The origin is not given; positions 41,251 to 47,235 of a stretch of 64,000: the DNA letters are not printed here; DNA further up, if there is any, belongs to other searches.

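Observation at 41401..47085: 1894-aa single-ORF helicase-nuclease with an N-terminal M48-like peptidase and TerB-like modules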

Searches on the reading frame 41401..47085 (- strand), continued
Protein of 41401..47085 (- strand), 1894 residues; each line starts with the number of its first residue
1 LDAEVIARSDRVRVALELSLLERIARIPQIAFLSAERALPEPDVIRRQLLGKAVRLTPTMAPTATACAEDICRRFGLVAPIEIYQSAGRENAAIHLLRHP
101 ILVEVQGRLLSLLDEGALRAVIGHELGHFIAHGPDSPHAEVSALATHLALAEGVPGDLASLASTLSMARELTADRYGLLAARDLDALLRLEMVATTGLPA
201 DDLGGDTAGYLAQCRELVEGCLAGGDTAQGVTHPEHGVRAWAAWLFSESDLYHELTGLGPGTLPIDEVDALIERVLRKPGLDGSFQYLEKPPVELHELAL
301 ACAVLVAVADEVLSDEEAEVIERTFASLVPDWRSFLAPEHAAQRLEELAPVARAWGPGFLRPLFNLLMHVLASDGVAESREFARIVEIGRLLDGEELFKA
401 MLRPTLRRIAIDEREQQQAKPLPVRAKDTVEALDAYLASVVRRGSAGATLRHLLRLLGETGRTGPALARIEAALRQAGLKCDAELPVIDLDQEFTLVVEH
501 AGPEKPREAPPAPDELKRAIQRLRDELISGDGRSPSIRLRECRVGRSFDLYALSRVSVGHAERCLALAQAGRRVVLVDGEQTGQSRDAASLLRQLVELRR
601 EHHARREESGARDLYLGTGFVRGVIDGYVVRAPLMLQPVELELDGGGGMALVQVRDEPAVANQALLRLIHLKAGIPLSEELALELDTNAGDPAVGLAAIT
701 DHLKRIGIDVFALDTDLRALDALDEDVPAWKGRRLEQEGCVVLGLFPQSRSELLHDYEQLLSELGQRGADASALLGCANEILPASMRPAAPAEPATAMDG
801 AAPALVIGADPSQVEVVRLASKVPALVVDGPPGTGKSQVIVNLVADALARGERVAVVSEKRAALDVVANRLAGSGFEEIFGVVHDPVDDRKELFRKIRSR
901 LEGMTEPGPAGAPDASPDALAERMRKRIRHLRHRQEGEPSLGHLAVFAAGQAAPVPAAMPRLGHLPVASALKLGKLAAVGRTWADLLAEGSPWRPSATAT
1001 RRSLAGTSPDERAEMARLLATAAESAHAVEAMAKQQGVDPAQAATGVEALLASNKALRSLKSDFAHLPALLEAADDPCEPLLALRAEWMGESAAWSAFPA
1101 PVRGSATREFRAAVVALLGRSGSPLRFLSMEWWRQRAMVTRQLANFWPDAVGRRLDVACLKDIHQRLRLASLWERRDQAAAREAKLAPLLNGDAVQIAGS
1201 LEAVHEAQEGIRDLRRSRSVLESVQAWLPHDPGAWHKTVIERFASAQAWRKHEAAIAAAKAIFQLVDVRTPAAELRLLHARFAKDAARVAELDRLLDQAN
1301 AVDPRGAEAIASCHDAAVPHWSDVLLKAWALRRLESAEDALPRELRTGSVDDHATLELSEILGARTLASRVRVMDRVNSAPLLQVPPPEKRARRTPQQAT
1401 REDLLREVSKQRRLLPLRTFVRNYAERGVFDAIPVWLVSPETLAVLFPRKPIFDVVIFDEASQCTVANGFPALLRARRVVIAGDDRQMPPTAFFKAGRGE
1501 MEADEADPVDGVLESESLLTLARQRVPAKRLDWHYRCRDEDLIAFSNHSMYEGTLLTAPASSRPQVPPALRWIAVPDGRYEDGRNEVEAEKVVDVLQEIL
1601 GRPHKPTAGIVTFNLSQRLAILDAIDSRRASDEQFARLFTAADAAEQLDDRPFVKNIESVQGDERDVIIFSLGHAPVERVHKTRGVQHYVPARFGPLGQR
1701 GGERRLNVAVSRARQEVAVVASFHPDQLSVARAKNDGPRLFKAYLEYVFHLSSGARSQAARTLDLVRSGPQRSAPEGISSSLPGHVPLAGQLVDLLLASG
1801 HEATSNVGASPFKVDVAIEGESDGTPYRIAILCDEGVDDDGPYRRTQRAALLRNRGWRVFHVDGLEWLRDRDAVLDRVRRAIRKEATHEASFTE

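Call 16: search_solved_structures(query=window:41401-47085:-, max_evalue=0.01)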
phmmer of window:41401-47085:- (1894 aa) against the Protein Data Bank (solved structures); distinct sequences matched with E-value up to 0.01: 4.
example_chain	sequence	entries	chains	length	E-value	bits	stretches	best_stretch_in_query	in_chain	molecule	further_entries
4b3g_A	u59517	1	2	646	6.7e-12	47.1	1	1447-1493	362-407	DNA-BINDING PROTEIN SMUBP-2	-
4b3f_X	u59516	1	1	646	6.7e-12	47.1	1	1447-1493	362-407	DNA-BINDING PROTEIN SMUBP-2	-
5mzn_A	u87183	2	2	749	0.00027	21.9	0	1451-1496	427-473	Helicase SEN1,Helicase SEN1 | Helicase SEN1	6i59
8ram_O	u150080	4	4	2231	0.0032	18.3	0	1451-1496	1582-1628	Helicase SEN1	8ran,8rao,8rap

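Call 38: find_encoding_contigs(protein=P0001, flank=10000, max_places=2)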
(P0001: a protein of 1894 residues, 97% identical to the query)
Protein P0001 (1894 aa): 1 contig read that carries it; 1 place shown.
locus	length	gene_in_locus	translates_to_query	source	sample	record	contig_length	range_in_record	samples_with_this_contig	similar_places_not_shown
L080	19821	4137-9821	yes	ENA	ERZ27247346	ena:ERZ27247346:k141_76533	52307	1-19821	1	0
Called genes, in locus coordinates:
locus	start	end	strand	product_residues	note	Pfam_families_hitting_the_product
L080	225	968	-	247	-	-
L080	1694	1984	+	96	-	PF09722:Xre_MbcA_ParS_C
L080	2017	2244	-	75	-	-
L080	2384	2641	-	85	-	PF09722:Xre_MbcA_ParS_C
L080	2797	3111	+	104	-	PF13560:HTH_31, PF01381:HTH_3 (weak)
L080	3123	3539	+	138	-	-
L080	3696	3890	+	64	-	-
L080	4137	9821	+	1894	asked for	PF01435:Peptidase_M48 (faint), PF13195:DUF4011, PF13245:AAA_19 (faint), PF13086:AAA_11, PF13087:AAA_12, PF18741:MTES_1575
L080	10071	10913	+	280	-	-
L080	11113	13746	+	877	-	PF10593:Z1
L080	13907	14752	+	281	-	PF14390:DUF4420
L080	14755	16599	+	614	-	-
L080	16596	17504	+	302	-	-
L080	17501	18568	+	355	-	PF19866:DUF6339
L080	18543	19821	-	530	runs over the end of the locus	PF00145:DNA_methylase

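Call 39: find_encoding_contigs(protein=P0007, flank=10000, max_places=1)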
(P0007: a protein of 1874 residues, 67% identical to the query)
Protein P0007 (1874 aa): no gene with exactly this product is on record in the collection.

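Call 40: find_encoding_contigs(protein=P0067, flank=10000, max_places=1)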
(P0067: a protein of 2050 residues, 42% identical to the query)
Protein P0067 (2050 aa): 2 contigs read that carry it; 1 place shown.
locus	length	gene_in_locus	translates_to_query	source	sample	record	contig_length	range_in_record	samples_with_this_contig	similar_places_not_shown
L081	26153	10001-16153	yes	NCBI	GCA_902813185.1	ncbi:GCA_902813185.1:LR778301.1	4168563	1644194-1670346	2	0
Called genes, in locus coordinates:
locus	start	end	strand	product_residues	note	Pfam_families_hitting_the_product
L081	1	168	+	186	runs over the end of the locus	PF07879:PHB_acc_N, PF05233:PHB_acc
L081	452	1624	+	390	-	PF02771:Acyl-CoA_dh_N, PF02770:Acyl-CoA_dh_M, PF00441:Acyl-CoA_dh_1, PF08028:Acyl-CoA_dh_2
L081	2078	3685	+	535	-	PF01039:Carboxyl_trans, PF03255:ACCA (weak)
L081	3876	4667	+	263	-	PF00378:ECH_1, PF16113:ECH_2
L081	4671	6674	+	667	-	PF00289:Biotin_carb_N, PF02222:ATP-grasp, PF02786:CPSase_L_D2, PF07478:Dala_Dala_lig_C, PF02785:Biotin_carb_C, PF21139:BT_MCC_alpha, PF00364:Biotin_lipoyl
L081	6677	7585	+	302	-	PF00682:HMGL-like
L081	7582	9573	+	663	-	PF16177:ACAS_N, PF00501:AMP-binding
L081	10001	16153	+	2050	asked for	PF13195:DUF4011, PF13245:AAA_19 (faint), PF13086:AAA_11 (weak), PF13087:AAA_12, PF18741:MTES_1575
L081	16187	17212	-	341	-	PF08843:AbiEii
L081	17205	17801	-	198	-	PF19570:DUF6088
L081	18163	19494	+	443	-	PF00919:UPF0004, PF04055:Radical_SAM, PF18693:TRAM_2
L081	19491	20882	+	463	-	PF01565:FAD_binding_4, PF02913:FAD-oxidase_C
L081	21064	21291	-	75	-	-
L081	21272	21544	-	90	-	-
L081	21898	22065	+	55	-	-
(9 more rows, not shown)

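Call 71: find_encoding_contigs(protein=P0018, flank=10000, max_places=1)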
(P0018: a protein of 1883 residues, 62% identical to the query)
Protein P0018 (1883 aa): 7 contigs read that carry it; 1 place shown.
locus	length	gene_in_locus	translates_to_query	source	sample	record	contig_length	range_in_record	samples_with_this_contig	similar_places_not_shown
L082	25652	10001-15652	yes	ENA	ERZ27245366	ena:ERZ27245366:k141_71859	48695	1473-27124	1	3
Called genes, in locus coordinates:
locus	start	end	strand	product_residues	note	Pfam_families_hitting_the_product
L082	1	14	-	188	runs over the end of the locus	PF09618:Cas_Csy4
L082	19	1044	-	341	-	PF09615:Cas_Csy3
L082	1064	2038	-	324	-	PF09614:Cas_Csy2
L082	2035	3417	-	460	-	PF09611:Cas_Csy1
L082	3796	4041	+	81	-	PF22513:FitA-like_RHH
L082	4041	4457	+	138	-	PF01850:PIN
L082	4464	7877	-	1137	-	PF21384:Cas3_I-F_Cas2, PF22590:Cas3-like_C_2, PF21802:Cas3-like_C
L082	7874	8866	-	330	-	PF01867:Cas_Cas1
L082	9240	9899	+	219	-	PF14020:DUF4236 (faint)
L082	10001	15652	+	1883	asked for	PF01435:Peptidase_M48 (faint), PF13195:DUF4011 (weak), PF13086:AAA_11 (weak), PF13087:AAA_12, PF18741:MTES_1575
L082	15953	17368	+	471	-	PF09903:DUF2130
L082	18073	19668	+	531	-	PF00145:DNA_methylase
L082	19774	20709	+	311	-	-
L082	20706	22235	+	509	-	-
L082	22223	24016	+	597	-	PF08378:NERD, PF04851:ResIII (faint), PF02562:PhoH (weak), PF09848:SLFN-g3_helicase (weak), PF13401:AAA_22 (weak), PF13604:AAA_30 (faint), PF13538:UvrD_C_2 (weak)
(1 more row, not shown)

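Call 72: find_encoding_contigs(protein=P0027, flank=10000, max_places=1)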
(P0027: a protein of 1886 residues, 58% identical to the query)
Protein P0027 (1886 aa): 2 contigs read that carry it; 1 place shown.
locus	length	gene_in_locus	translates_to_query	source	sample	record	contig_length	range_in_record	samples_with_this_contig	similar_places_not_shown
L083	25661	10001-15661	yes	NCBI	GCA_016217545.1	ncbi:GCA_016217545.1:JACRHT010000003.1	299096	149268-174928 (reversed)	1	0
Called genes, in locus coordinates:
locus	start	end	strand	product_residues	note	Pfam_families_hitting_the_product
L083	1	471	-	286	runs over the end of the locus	-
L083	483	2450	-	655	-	-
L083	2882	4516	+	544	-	-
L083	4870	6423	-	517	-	PF01764:Lipase_3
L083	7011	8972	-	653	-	-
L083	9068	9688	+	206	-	PF03449:GreA_GreB_N, PF01272:GreA_GreB (faint)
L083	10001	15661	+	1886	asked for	PF13195:DUF4011 (weak), PF13086:AAA_11 (weak), PF13245:AAA_19 (faint), PF13086:AAA_11, PF13087:AAA_12, PF18741:MTES_1575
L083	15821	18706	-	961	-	PF02347:GDC-P, PF21478:GcvP2_C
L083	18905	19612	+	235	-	PF00932:LTD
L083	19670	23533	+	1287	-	PF01223:Endonuclease_NS, PF07679:I-set, PF13927:Ig_3, PF07679:I-set, PF13927:Ig_3, PF07679:I-set, PF13927:Ig_3, PF07679:I-set, +5 more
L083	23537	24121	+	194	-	PF07589:PEP_exosort_dom (weak)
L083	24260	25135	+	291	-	PF03544:TonB_C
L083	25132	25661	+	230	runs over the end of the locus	PF00730:HhH-GPD, PF00633:HHH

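Call 73: find_encoding_contigs(protein=P0103, flank=10000, max_places=1)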
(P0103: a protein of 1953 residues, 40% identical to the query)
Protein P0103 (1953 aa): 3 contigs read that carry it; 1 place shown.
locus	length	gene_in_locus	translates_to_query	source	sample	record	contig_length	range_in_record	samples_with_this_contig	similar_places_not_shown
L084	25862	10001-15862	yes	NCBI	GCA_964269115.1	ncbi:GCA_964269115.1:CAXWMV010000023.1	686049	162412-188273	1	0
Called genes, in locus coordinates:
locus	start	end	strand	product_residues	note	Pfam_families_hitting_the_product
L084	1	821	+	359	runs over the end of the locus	PF02163:Peptidase_M50, PF00571:CBS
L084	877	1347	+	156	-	-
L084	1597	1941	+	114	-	-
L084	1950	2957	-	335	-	PF06626:DUF1152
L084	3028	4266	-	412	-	-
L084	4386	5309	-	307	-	PF24827:AstE_AspA_cat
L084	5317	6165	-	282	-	PF12146:Hydrolase_4, PF00561:Abhydrolase_1, PF12697:Abhydrolase_6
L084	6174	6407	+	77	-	-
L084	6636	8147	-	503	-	PF23459:S1_RRP5 (faint), PF00575:S1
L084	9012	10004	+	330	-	-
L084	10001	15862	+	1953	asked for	PF01435:Peptidase_M48 (faint), PF13195:DUF4011, PF13086:AAA_11 (weak), PF13604:AAA_30 (faint), PF13086:AAA_11, PF13087:AAA_12, PF18741:MTES_1575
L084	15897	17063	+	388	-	-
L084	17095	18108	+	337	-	PF09995:MPAB_Lcp_cat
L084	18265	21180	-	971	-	PF00027:cNMP_binding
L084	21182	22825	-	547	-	PF00970:FAD_binding_6, PF00175:NAD_binding_1, PF00111:Fer2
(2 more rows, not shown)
